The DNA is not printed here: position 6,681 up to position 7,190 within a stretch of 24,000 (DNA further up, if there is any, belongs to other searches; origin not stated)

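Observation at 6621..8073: DUF1659 - DUF2922 - YvrJ - CHAP/SH3b endolysin cassette with no prophage around it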

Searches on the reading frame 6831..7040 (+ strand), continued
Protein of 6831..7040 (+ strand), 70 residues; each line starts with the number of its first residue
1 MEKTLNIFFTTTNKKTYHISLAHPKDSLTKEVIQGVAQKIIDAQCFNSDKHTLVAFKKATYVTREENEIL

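Call 48: search_dna_similar(query=P0158, collection=phages, mode=protein, max_evalue=1, max_rows=30)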
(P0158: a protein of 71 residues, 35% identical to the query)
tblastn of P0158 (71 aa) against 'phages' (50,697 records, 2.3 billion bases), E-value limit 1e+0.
No match.

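Call 55: search_protein_families(library=pfam, proteins=[L019:957-1283:+, L019:1280-1975:+, L019:298-657:-, L019:55-288:-, L029:6017-6514:+, L029:6644-7093:+, L029:7208-7732:+, L029:4752-4955:+, L027:5380-5703:+, L004:3224-5581:+], max_evalue=0.1)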
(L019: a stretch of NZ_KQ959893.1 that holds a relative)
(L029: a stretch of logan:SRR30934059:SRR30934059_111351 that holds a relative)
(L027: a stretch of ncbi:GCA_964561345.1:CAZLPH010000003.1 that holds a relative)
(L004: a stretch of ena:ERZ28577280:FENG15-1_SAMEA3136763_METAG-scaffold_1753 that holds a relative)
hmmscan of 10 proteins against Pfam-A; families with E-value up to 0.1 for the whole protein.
L019:957-1283:+ (109 aa): 6 families
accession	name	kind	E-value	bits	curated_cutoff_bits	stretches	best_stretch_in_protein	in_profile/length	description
PF04545.22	Sigma70_r4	-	2.5e-05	24.1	24.1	1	62-101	10-49/50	Sigma-70, region 4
PF08281.18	Sigma70_r4_2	-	0.00019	21.4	25.7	1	61-99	15-53/54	Sigma-70, region 4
PF13518.12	HTH_28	-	0.03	14.8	25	1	62-95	2-35/52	Helix-turn-helix domain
PF00165.29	HTH_AraC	-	0.071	13.7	26.6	0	69-96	5-32/42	Bacterial regulatory helix-turn-helix proteins, AraC family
PF02100.23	ODC_AZ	-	0.075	13.4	24.2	0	23-109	22-83/114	Ornithine decarboxylase antizyme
PF16248.10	DUF4905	-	0.084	13.2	29.6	0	23-72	12-62/83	Domain of unknown function (DUF4905)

L019:1280-1975:+ (232 aa): 4 families
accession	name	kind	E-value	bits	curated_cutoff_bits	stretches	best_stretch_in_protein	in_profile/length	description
PF08230.16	CW_7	-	4.6e-18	65.1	25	1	191-230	1-40/40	CW_7 repeat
PF01510.30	Amidase_2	-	5.8e-11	43.3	26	1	16-136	3-130/131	N-acetylmuramoyl-L-alanine amidase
PF16247.11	DUF4904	-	0.076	13.3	27.7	0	54-85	2-33/129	Domain of unknown function (DUF4904)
PF05266.19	DUF724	-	0.088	13.1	38.4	0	211-231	79-99/188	Protein of unknown function (DUF724)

L019:298-657:- (120 aa): 6 families
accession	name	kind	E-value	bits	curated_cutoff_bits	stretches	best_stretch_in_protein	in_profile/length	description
PF01381.28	HTH_3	-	8.7e-11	42.1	23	1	10-65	1-55/55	Helix-turn-helix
PF13560.12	HTH_31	-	2e-08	34.8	27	1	6-62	2-58/64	Helix-turn-helix domain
PF13443.12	HTH_26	-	4.5e-06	27.3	22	1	9-69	1-61/63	Cro/C1-type HTH DNA-binding domain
PF12844.13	HTH_19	-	3.3e-05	24.1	30.2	1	7-62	1-55/64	Helix-turn-helix domain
PF21329.2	CYP38_PsbQ-like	-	0.018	16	27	0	11-60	29-78/117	Peptidyl-prolyl cis-trans isomerase CYP38-like, PsbQ-like domain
PF19340.5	GCP6_N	-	0.029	13.9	23.3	1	77-112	170-205/315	Gamma-tubulin complex component 6 N-terminus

L019:55-288:- (78 aa): 1 family
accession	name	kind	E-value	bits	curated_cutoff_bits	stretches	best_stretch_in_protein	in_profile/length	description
PF11765.13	Hyphal_reg_CWP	-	0.084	12.2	28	1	9-58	167-216/328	Hyphally regulated cell wall protein N-terminal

L029:6017-6514:+ (166 aa): 2 families
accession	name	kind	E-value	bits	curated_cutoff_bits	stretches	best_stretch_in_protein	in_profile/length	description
PF10097.14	DUF2335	-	0.0052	17.1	25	1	70-91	1-22/50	Predicted membrane protein (DUF2335)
PF00482.28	T2SSF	-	0.08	13.3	25.2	0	71-128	63-120/125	Type II secretion system (T2SS), protein F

L029:6644-7093:+ (150 aa): 1 family
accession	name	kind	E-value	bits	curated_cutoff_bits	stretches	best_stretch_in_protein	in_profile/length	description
PF08281.18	Sigma70_r4_2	-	0.001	19.1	25.7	1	94-144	3-54/54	Sigma-70, region 4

L029:7208-7732:+ (175 aa): 0 families

L029:4752-4955:+ (68 aa): 1 family
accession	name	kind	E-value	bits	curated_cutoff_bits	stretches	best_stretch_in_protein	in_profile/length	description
PF07872.17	DUF1659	-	0.00083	19.6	24.1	1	4-61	8-67/72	Protein of unknown function (DUF1659)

L027:5380-5703:+ (108 aa): 1 family
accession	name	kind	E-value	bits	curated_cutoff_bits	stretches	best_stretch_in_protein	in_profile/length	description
PF00543.27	P-II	-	0.00019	22.1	25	1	6-104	9-96/102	Nitrogen regulatory protein P-II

L004:3224-5581:+ (786 aa): 0 families

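Call 61: search_solved_structures(query=A1, max_evalue=10)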
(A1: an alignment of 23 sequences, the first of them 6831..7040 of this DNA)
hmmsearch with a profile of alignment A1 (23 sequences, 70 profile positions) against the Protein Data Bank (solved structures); distinct sequences matched with E-value up to 10: 5.
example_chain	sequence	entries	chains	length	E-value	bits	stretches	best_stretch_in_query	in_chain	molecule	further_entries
9wop_A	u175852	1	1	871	0.091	15.8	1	12-47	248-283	Protein kinase domain-containing protein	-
9wj0_A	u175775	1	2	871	0.11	15.6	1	12-47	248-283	Protein kinase domain-containing protein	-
9m1y_A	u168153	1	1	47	0.28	14.2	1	15-50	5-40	Keratin, type I cytoskeletal 17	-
8snb_2O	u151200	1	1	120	1.1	12.4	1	13-64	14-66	Flagellar FliJ protein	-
6qjz_A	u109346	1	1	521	1.2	12.2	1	12-40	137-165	oxalyl CoA-synthetase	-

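Call 69: predict_structure(alignment_id=A1)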
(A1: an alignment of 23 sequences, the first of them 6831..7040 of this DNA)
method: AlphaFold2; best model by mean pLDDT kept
length: 70 residues; sequences in the alignment: 23
mean_pLDDT: 88.6   pTM: 0.71
mean pLDDT of the five models: 88.6, 87.4, 87.5, 87.0, 85.8
residues with pLDDT >= 90: 38; 70-90: 30; 50-70: 2; < 50: 0
segments of 3 or more residues with pLDDT < 50: none
pLDDT, mean of each block of 10 residues (from residue 1): 87 92 84 92 91 92 81
secondary structure, 60 per line:
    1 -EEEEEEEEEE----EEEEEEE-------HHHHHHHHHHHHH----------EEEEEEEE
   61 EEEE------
elements in order: E2-11 E16-22 H30-42 E53-64

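Call 76: find_encoding_contigs(protein=P0132, flank=10000, max_places=2)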
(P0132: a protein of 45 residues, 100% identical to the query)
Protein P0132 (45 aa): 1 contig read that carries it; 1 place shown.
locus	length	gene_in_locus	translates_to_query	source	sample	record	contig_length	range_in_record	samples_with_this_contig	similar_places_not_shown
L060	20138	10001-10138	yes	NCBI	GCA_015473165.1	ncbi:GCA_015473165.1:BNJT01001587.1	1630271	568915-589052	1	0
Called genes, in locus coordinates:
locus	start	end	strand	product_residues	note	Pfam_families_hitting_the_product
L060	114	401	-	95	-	-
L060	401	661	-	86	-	-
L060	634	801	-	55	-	-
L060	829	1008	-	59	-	-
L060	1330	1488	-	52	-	-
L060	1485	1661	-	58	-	-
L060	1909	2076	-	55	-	PF04024:PspC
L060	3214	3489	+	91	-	-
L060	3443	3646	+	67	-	-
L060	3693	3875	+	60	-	PF00005:ABC_tran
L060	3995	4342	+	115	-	-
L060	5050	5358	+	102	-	-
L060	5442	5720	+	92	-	PF00005:ABC_tran (weak)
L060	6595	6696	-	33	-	-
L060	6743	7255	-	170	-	PF01061:ABC2_membrane, PF12679:ABC2_membrane_2, PF12698:ABC2_membrane_3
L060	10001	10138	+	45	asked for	PF11148:DUF2922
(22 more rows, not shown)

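Call 77: fold_search(model_id=the predicted structure, library=pdb)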
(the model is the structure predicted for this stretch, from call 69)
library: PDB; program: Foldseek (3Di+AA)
matches with E <= 10: 393; with E <= 0.001: 0
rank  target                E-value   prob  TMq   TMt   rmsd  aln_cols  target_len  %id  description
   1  2xgp_A                1.3e-01  0.44  0.34  0.08   7.7        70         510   14  Yeast DNA polymerase eta in complex with C8-2-acetylaminofluorene containing DNA (released 2010-11-03)
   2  8ail_C                1.8e-01  0.57  0.33  0.41   5.9        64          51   14  Bacillus phage VMY22 p56 in complex with Bacillus weidmannii Ung (released 2023-06-21)
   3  2asd_A                1.9e-01  0.44  0.38  0.11   6.0        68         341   16  oxoG-modified Insertion Ternary Complex (released 2006-01-10)
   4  2imw_P                2.0e-01  0.63  0.44  0.13   5.0        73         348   14  Mechanism of Template-Independent Nucleotide Incorporation Catalyzed by a Template-Dependent DNA Polymerase (released 2007-01-16)
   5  4qwb_A                2.2e-01  0.47  0.41  0.12   4.9        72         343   12  CRYSTAL STRUCTURE of DPO4 LINKER REGION P236A MUTANT WITH AN INCOMING D-dCDP (released 2014-08-27)
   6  3fds_A                2.2e-01  0.47  0.41  0.12   5.4        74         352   12  Structural insight into recruitment of translesion DNA polymerase Dpo4 to sliding clamp PCNA (released 2009-01-20)
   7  1jx4_A                2.2e-01  0.41  0.38  0.11   6.0        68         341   16  Crystal Structure of a Y-family DNA Polymerase in a Ternary Complex with DNA Substrates and an Incoming Nucleotide (released 2001-10-05)
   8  2uvr_A                2.5e-01  0.60  0.43  0.13   4.5        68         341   15  Crystal structures of mutant Dpo4 DNA polymerases with 8-oxoG containing DNA template-primer constructs (released 2007-05-08)
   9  4f4w_A                2.5e-01  0.57  0.40  0.12   4.4        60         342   15  Y-family DNA polymerase chimera Dbh-Dpo4-Dpo4 #1 (released 2013-01-02)
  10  1jih_A                2.5e-01  0.25  0.33  0.08   7.3        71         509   10  Yeast DNA Polymerase ETA (released 2002-01-09)
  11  9nke_A                2.6e-01  0.57  0.43  0.13   4.5        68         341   13  Dpo4 DNA polymerase (R336A) in complex with DNA containing an 8oxoG template lesion (released 2025-09-24)
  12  2rdi                  2.6e-01  0.47  0.41  0.12   4.7        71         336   14  Snapshots of a Y-family DNA polymerase in replication: Dpo4 in apo and binary/ternary complex forms (released 2008-06-24)
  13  1n48_A                2.8e-01  0.47  0.42  0.12   4.6        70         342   13  Y-family DNA polymerase Dpo4 in complex with DNA containing abasic lesion (released 2004-02-24)
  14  5vtp                  3.0e-01  0.30  0.34  0.08   7.7        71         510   14  X-ray diffraction data of DNA Polymerase Eta (RAD30) of Saccharomyces cerevisiae with a single magnesium bound in absenc (released 2018-01-24)
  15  3pr4_A                3.2e-01  0.33  0.37  0.11   6.2        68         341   18  Dpo4 Y12A mutant incorporating dADP opposite template dT (released 2011-02-23)
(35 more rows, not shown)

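Call 79: find_encoding_contigs(protein=P0124, flank=3000, max_places=3)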
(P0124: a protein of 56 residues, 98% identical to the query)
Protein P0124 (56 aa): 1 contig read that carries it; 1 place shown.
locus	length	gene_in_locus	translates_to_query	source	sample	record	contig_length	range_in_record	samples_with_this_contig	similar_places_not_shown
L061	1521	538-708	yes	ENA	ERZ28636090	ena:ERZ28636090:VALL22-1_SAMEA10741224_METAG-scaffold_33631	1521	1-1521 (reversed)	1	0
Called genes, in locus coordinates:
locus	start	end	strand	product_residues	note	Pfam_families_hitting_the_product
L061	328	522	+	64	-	PF07872:DUF1659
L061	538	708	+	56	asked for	PF11148:DUF2922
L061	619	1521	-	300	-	?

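Call 82: search_dna_similar(query=window:6831-7040:+, collection=plasmids, mode=protein, max_evalue=0.05, max_rows=30, rows=spread)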
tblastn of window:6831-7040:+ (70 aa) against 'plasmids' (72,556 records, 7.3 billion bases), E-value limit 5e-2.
Records with a match: 9; places in all: 13; records where one place covers at least 80% of the query: 9.
Best place of each record, by identity: <60% 9.
By first word of the organism name: Lactobacillus 8; Peribacillus 1.
By predicted mobility (MOB-suite, as given by PLSDB): mobilizable 7; non-mobilizable 2.
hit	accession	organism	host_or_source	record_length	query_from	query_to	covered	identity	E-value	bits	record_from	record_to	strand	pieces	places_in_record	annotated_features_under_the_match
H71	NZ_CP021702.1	Lactobacillus johnsonii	Meleagris gallopavo,ileum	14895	1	70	100%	33.8%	4e-4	43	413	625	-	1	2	DUF2922 domain-containing protein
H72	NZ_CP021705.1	Lactobacillus johnsonii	Meleagris gallopavo,ileum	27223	1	70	100%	33.8%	4e-4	43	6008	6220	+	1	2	DUF2922 domain-containing protein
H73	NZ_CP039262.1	Lactobacillus johnsonii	Gallus gallus,whole organism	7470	3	70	97%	34.8%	1e-4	45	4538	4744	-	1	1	DUF2922 domain-containing protein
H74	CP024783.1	Lactobacillus johnsonii pf01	pig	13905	3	70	97%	34.8%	7e-4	42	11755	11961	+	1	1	record has no annotation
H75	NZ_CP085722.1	Peribacillus asahii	single cell,soil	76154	1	69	99%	33.3%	2e-4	44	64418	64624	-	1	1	DUF2922 domain-containing protein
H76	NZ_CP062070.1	Lactobacillus johnsonii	swine,cell culture,feces,feces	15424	3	70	97%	33.3%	1e-2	39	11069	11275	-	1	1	DUF2922 domain-containing protein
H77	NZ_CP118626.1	Lactobacillus johnsonii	Bacterial cell culture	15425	3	70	97%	33.3%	1e-2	39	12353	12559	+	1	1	DUF2922 domain-containing protein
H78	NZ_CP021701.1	Lactobacillus johnsonii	Meleagris gallopavo,ileum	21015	3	70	97%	33.3%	1e-2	39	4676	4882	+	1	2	DUF2922 domain-containing protein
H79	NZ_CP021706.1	Lactobacillus johnsonii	Meleagris gallopavo,ileum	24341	3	70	97%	33.3%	1e-2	39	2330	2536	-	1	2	DUF2922 domain-containing protein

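Call 90: get_annotated_region(hit=H72, flank=4000)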
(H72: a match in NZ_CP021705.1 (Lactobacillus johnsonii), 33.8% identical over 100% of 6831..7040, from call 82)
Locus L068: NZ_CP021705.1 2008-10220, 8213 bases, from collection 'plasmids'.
description: Lactobacillus johnsonii strain UMNLJ22 plasmid pUMNLJ22_1
organism: Lactobacillus johnsonii (NCBI taxid 33959)
taxonomy: Bacteria; Bacillota; Bacilli; Lactobacillales; Lactobacillaceae; Lactobacillus; Lactobacillus johnsonii
host: -; source: Meleagris gallopavo,ileum; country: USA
typing (MOB-suite, as given by PLSDB): mobilizable; relaxase MOBT
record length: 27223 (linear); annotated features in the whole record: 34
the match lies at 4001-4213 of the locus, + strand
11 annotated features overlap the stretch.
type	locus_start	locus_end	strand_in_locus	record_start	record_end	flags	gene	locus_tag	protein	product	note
CDS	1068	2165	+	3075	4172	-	-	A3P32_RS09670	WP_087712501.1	replication initiator protein A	-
CDS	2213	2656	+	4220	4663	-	-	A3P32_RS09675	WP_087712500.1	hypothetical protein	-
CDS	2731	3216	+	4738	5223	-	-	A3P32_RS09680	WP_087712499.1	hypothetical protein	-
CDS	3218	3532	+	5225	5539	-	-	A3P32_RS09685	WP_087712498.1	hypothetical protein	-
CDS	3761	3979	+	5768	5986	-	-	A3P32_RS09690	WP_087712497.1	hypothetical protein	-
CDS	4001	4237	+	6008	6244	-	-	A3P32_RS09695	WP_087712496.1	DUF2922 domain-containing protein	-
CDS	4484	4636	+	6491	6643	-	-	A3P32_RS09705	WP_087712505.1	YvrJ family protein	-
CDS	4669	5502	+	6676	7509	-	-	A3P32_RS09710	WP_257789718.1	tyrosine-type recombinase/integrase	GO:0015074 - DNA integration [Evidence IEA]; GO:0006310 - DNA recombination [Evidence IEA]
CDS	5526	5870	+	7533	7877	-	-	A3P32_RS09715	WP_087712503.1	single-stranded DNA-binding protein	-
CDS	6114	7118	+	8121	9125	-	-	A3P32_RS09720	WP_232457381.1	replication initiation factor domain-containing protein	GO:0006270 - DNA replication initiation [Evidence IEA]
CDS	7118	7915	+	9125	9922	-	-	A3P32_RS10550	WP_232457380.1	LysM domain-containing protein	-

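Call 122: search_protein_families(library=padloc, proteins=[window:6831-7040:+, L019:957-1283:+], max_evalue=0.01)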
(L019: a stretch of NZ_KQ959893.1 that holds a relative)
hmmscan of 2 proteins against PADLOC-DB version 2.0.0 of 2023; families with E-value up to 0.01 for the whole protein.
window:6831-7040:+ (70 aa): 0 families

L019:957-1283:+ (109 aa): 0 families

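Call 123: search_protein_families(library=ncbifam, proteins=[L019:957-1283:+], max_evalue=0.001)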
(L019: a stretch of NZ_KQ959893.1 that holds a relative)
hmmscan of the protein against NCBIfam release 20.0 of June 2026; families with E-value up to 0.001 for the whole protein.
L019:957-1283:+ (109 aa): 21 families
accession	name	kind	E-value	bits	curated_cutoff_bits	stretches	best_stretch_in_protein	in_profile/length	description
NF007220.0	PRK09639.1-5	equivalog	2.2e-08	34.1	260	1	5-107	66-167/181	RNA polymerase sigma factor SigX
NF006930.0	PRK09415.1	subfamily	4.5e-08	33.1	198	1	26-107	97-178/179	RNA polymerase factor sigma C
TIGR02954.1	Sig70_famx3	hypoth_equivalog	1.7e-07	31.1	188.5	1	20-106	82-169/170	RNA polymerase sigma-70 factor, TIGR02954 family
NF007223.0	PRK09641.1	equivalog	2.4e-07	30.8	209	1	36-106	117-186/187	RNA polymerase sigma factor SigW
TIGR02937.1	sigma70-ECF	superfamily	5.5e-07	29.4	42.9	1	6-104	65-165/165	sigma-70 family RNA polymerase sigma factor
TIGR02950.1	SigM_subfam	subfamily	1.1e-06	28.6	147.95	1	5-104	62-158/159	RNA polymerase sigma factor, SigM family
TIGR02948.1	SigW_bacill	equivalog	2.8e-06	27.5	243.1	1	37-105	118-185/187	RNA polymerase sigma factor SigW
NF053879.1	RNAPolSigSigVBac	equivalog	5.4e-06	26.2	190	1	45-107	97-158/160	RNA polymerase sigma factor SigV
TIGR02983.1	SigE-fam_strep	subfamily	7.1e-06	26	141.55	1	61-107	115-161/162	SigE family RNA polymerase sigma factor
NF007215.0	PRK09637.1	equivalog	9.4e-06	25.7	212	1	23-106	72-156/181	RNA polymerase sigma factor SigZ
NF007226.0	PRK09644.1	equivalog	1.9e-05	24.8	199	1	5-107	63-160/166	RNA polymerase sigma factor SigM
NF009193.0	PRK12541.1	equivalog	4.7e-05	23.7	171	1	13-103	70-159/161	RNA polymerase sigma factor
NF007217.0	PRK09639.1-1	equivalog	8.9e-05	22.3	239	1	54-105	115-166/194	RNA polymerase sigma factor SigX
NF007222.0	PRK09640.1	equivalog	0.00026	20.6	194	1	34-106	113-184/188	RNA polymerase sigma factor SigX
NF009185.0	PRK12533.1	equivalog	0.00027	20.6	248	1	46-106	135-195/231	RNA polymerase sigma factor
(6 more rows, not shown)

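Call 130: fold_search(model_id=the predicted structure, library=viral)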
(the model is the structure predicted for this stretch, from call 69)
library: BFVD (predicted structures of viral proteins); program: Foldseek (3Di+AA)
matches with E <= 10: 1469; with E <= 0.001: 0
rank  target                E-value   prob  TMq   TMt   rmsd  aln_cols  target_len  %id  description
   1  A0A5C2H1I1            1.5e-02  0.97  0.50  0.46   7.4        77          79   12  Uncharacterized protein [Sinorhizobium phage ort11]
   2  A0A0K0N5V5            1.7e-02  0.98  0.51  0.45   5.3        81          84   14  Uncharacterized protein [Tsukamurella phage TIN4]
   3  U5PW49                2.0e-02  0.63  0.32  0.27   8.2        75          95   13  Uncharacterized protein [Acinetobacter phage Presley]
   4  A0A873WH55            2.5e-02  1.00  0.56  0.66   3.8        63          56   14  (no name in the UniProt tables at hand)
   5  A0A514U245            2.5e-02  0.99  0.50  0.52   4.4        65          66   18  Uncharacterized protein [Streptomyces phage Braelyn]
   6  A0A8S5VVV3            2.7e-02  0.91  0.39  0.40   5.7        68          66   15  (no name in the UniProt tables at hand)
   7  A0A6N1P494            2.9e-02  0.99  0.51  0.61   3.9        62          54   16  Putative orfan [Tupanvirus soda lake]
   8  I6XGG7                2.9e-02  0.87  0.37  0.42   5.2        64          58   12  Uncharacterized protein [Aeromonas phage CC2]
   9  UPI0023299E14         3.5e-02  0.84  0.45  0.42   7.6        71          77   13  (no name look-up for this kind of identifier)
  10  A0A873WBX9            3.7e-02  0.90  0.46  0.50   4.5        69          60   17  (no name in the UniProt tables at hand)
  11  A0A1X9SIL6            4.0e-02  0.97  0.47  0.36   4.3        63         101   13  (no name in the UniProt tables at hand)
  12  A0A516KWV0            4.0e-02  0.97  0.46  0.57   5.3        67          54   16  (no name in the UniProt tables at hand)
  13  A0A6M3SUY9            4.6e-02  0.63  0.35  0.34   6.6        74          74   11  (no name in the UniProt tables at hand)
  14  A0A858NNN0            5.2e-02  0.98  0.48  0.49   4.2        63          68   13  (no name in the UniProt tables at hand)
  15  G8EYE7                5.2e-02  0.97  0.46  0.56   4.7        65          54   11  Uncharacterized protein [Synechococcus phage S-CBP42]
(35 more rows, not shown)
